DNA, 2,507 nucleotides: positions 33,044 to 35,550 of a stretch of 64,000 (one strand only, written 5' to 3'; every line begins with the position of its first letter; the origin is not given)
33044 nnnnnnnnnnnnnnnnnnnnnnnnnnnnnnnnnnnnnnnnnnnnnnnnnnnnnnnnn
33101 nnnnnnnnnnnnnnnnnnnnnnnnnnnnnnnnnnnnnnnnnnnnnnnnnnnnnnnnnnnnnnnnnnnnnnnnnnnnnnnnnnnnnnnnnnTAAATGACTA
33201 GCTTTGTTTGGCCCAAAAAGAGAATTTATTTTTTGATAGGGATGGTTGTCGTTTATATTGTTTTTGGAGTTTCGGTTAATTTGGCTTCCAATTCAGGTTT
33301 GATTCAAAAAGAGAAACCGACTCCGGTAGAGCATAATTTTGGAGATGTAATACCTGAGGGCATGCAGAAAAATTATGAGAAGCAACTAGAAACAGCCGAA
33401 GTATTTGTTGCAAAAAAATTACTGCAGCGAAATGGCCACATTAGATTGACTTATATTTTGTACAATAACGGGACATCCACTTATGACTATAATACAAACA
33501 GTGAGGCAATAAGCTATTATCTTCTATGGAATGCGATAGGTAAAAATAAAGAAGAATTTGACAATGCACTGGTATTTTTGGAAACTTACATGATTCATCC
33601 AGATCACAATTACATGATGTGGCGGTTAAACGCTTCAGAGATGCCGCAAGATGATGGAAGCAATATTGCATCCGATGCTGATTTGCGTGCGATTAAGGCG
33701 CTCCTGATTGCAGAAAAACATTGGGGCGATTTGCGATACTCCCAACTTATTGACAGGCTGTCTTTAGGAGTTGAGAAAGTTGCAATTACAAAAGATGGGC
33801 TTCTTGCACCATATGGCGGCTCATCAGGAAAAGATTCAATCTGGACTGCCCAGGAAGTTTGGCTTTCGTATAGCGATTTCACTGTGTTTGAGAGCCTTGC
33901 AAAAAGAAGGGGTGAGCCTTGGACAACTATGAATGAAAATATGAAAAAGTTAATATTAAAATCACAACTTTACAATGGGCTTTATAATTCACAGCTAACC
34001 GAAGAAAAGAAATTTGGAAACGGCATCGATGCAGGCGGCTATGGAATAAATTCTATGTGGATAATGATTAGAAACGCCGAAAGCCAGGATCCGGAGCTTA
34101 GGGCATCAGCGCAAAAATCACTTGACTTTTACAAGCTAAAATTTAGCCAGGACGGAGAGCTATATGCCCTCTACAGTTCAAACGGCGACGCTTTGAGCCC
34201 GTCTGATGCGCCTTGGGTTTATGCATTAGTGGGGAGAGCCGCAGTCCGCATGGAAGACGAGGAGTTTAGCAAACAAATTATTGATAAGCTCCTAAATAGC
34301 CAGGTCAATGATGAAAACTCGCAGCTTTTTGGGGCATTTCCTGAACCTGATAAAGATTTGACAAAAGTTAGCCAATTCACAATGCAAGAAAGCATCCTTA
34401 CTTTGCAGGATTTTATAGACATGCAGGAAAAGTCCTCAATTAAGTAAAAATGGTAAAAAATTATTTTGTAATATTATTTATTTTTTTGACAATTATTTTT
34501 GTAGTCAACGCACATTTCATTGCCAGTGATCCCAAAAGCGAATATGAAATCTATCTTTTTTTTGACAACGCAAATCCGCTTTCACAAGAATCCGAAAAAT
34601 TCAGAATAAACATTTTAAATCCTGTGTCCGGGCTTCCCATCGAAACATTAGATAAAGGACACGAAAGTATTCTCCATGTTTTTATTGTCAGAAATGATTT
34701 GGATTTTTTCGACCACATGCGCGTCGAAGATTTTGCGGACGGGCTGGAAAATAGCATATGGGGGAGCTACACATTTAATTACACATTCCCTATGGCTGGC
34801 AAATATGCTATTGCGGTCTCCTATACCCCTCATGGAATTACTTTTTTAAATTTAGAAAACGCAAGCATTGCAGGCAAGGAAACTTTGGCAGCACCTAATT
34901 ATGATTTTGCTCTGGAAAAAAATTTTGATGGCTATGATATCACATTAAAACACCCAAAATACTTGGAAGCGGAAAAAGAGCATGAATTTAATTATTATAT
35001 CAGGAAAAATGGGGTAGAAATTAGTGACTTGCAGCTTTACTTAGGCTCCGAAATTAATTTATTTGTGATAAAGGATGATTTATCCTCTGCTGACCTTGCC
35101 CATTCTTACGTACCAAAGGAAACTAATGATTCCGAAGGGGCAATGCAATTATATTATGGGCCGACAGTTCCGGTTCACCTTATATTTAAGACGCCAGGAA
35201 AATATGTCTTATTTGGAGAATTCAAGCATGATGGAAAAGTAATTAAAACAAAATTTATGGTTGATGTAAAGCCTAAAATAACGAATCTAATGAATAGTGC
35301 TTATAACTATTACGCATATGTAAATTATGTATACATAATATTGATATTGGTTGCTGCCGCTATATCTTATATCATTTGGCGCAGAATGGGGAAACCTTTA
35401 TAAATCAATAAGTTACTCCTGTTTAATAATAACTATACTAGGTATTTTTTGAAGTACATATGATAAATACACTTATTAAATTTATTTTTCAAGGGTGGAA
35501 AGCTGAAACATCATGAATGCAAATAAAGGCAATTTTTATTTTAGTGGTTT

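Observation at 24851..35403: Candidate archaeal cellulose/beta-glucan synthase operon: GH9-like protein, BcsA-like GT2, polytopic membrane protein, GH8, bitopic protein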

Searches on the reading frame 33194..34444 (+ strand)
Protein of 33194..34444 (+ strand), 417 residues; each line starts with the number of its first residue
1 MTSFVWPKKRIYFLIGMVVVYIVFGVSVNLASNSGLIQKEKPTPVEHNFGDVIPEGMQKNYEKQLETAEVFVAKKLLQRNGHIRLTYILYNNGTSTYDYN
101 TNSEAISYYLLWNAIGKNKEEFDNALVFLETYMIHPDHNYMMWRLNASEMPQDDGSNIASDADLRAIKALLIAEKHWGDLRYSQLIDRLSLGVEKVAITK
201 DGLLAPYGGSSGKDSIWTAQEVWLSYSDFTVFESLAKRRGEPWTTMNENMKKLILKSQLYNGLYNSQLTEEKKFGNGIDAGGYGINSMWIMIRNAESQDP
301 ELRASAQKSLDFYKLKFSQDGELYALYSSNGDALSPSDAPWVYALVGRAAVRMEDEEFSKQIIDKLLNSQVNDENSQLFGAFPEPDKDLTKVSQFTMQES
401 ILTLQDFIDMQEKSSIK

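Call 3: search_protein_families(library=pfam, proteins=[window:33194-34444:+], max_evalue=0.01)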
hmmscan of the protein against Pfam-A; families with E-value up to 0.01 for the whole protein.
window:33194-34444:+ (417 aa): 1 family
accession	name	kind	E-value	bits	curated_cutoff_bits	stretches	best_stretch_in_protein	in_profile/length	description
PF01270.23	Glyco_hydro_8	-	8.4e-13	48.5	24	1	94-265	45-218/341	Glycosyl hydrolases family 8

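Call 4: search_protein_families(library=ncbifam, proteins=[window:33194-34444:+], max_evalue=0.01)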
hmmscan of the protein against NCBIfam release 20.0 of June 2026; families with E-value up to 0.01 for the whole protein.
window:33194-34444:+ (417 aa): 1 family
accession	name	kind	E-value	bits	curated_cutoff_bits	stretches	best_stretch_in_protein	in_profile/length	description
NF008305.0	PRK11097.1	equivalog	8.1e-08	31.5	299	1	95-258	47-217/378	cellulose synthase complex periplasmic endoglucanase BcsZ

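Call 7: search_solved_structures(query=window:33194-34444:+, max_evalue=0.1, show_alignments=2)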
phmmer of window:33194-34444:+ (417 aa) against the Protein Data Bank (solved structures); distinct sequences matched with E-value up to 0.1: 15.
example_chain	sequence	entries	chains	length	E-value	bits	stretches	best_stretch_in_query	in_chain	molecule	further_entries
3ren_A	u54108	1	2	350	7.8e-14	54.8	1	49-407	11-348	Glycosyl hydrolase, family 8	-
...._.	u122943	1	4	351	1.7e-06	30.7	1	101-257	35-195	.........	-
7f81_A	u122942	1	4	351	1.7e-06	30.6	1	101-257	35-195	Glucanase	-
3qxf_A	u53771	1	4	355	0.00088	21.7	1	101-257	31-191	Endoglucanase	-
9b87_A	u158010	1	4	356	0.00089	21.7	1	101-257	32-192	Endoglucanase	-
1cem_A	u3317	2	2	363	0.0016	20.9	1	96-179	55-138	CELLULASE CELA (1,4-BETA-D-GLUCAN-GLUCANOHYDROLASE) | endoglucanase A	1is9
3qxq_A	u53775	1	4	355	0.0016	20.9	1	102-257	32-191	Endoglucanase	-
21xq_A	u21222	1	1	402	0.0022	20.4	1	98-183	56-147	Glycosyl hydrolase family 8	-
5czl_A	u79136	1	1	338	0.0025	20.3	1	108-212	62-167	Glucanase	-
5gy3_A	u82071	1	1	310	0.0037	19.7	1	104-198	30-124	Glucanase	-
6vc5_A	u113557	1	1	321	0.0037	19.7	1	100-189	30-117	Endoglucanase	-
5xd0_A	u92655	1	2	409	0.0088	18.5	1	130-179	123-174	Glucanase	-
1kwf_A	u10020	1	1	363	0.01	18.2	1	96-179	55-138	Endoglucanase A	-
6g00_A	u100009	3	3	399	0.092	15.1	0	96-179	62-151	Glycoside hydrolase family 8 domain protein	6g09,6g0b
6g0n_A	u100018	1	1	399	0.092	15.1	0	96-179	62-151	Glycoside hydrolase family 8 domain protein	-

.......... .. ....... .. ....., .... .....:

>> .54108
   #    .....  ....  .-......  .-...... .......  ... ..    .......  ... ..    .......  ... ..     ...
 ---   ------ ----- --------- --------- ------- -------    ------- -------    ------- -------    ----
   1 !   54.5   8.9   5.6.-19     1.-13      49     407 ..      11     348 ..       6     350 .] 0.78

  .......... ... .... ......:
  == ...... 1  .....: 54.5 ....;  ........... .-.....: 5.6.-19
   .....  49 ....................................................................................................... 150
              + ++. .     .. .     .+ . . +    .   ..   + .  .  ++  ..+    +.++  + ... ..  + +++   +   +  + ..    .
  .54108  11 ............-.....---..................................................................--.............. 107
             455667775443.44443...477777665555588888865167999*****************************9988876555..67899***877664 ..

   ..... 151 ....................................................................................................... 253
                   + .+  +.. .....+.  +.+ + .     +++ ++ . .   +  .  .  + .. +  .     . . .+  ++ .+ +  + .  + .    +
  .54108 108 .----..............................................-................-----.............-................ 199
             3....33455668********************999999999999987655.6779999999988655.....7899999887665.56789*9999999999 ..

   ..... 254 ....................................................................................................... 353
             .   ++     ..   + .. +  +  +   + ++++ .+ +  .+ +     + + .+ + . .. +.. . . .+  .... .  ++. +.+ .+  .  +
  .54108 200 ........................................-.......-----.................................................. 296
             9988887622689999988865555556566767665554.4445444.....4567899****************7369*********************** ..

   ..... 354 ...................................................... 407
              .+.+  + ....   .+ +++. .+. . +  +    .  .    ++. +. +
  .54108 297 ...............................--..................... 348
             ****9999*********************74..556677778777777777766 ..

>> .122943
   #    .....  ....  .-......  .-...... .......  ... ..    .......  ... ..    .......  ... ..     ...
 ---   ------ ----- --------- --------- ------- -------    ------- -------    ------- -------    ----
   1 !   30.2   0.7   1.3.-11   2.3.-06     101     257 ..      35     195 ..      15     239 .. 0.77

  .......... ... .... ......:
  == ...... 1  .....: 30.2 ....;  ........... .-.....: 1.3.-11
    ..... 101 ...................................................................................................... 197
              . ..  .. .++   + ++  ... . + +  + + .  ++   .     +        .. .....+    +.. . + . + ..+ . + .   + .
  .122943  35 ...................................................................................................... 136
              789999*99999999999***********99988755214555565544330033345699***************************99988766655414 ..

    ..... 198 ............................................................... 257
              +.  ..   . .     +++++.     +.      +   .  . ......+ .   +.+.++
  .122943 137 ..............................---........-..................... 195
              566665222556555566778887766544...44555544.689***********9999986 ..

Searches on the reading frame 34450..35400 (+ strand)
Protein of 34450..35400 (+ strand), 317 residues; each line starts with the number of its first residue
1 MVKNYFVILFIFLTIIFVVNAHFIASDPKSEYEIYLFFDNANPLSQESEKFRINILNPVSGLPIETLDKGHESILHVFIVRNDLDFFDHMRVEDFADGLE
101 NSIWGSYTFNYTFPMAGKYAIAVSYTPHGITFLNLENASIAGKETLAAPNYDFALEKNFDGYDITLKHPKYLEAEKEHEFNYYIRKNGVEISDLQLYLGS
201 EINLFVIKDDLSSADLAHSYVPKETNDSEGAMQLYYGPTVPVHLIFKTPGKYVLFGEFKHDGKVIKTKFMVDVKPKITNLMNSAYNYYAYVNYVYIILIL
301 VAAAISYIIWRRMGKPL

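Call 3: search_protein_families(library=pfam, proteins=[window:34450-35400:+], max_evalue=0.01)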
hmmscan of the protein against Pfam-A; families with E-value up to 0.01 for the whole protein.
window:34450-35400:+ (317 aa): 1 family
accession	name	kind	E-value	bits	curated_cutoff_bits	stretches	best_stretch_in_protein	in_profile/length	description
PF13115.11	YtkA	-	2.2e-05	25.4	25.9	0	89-123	51-84/85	YtkA-like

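Call 4: search_protein_families(library=ncbifam, proteins=[window:34450-35400:+], max_evalue=0.01)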
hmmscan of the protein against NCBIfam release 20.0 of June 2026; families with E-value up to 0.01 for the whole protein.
window:34450-35400:+ (317 aa): 0 families

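Call 83: list_cluster_members(proteins=[window:34450-35400:+, window:24851-29365:+, window:33194-34444:+])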
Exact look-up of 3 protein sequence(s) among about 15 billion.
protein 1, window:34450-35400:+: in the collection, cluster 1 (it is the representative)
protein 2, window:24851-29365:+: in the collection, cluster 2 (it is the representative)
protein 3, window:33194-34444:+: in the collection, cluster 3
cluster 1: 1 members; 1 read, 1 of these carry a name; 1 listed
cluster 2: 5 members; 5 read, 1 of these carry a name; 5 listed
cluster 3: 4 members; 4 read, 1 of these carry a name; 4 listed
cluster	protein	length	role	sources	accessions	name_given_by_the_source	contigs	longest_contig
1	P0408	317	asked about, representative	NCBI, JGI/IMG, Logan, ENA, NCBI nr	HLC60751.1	MAG TPA: hypothetical protein VJJ52_04945 [Candidatus Nanoarchaeia archaeon] | hypothetical protein [Candidatus Nanoarchaeia archaeon]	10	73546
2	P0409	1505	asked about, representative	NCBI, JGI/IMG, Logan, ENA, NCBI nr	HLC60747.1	MAG TPA: PEGA domain-containing protein [Candidatus Nanoarchaeia archaeon] | PEGA domain-containing protein [Candidatus Nanoarchaeia archaeon]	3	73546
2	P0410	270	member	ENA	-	-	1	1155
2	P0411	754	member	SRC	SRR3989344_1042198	-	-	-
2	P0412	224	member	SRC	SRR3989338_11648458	-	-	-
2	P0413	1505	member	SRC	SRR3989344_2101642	-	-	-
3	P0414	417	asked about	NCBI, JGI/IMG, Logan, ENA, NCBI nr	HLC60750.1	MAG TPA: glycosyl hydrolase family 8 [Candidatus Nanoarchaeia archaeon] | glycosyl hydrolase family 8 [Candidatus Nanoarchaeia archaeon]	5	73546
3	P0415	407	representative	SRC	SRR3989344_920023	-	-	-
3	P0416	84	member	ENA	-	-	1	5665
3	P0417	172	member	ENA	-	-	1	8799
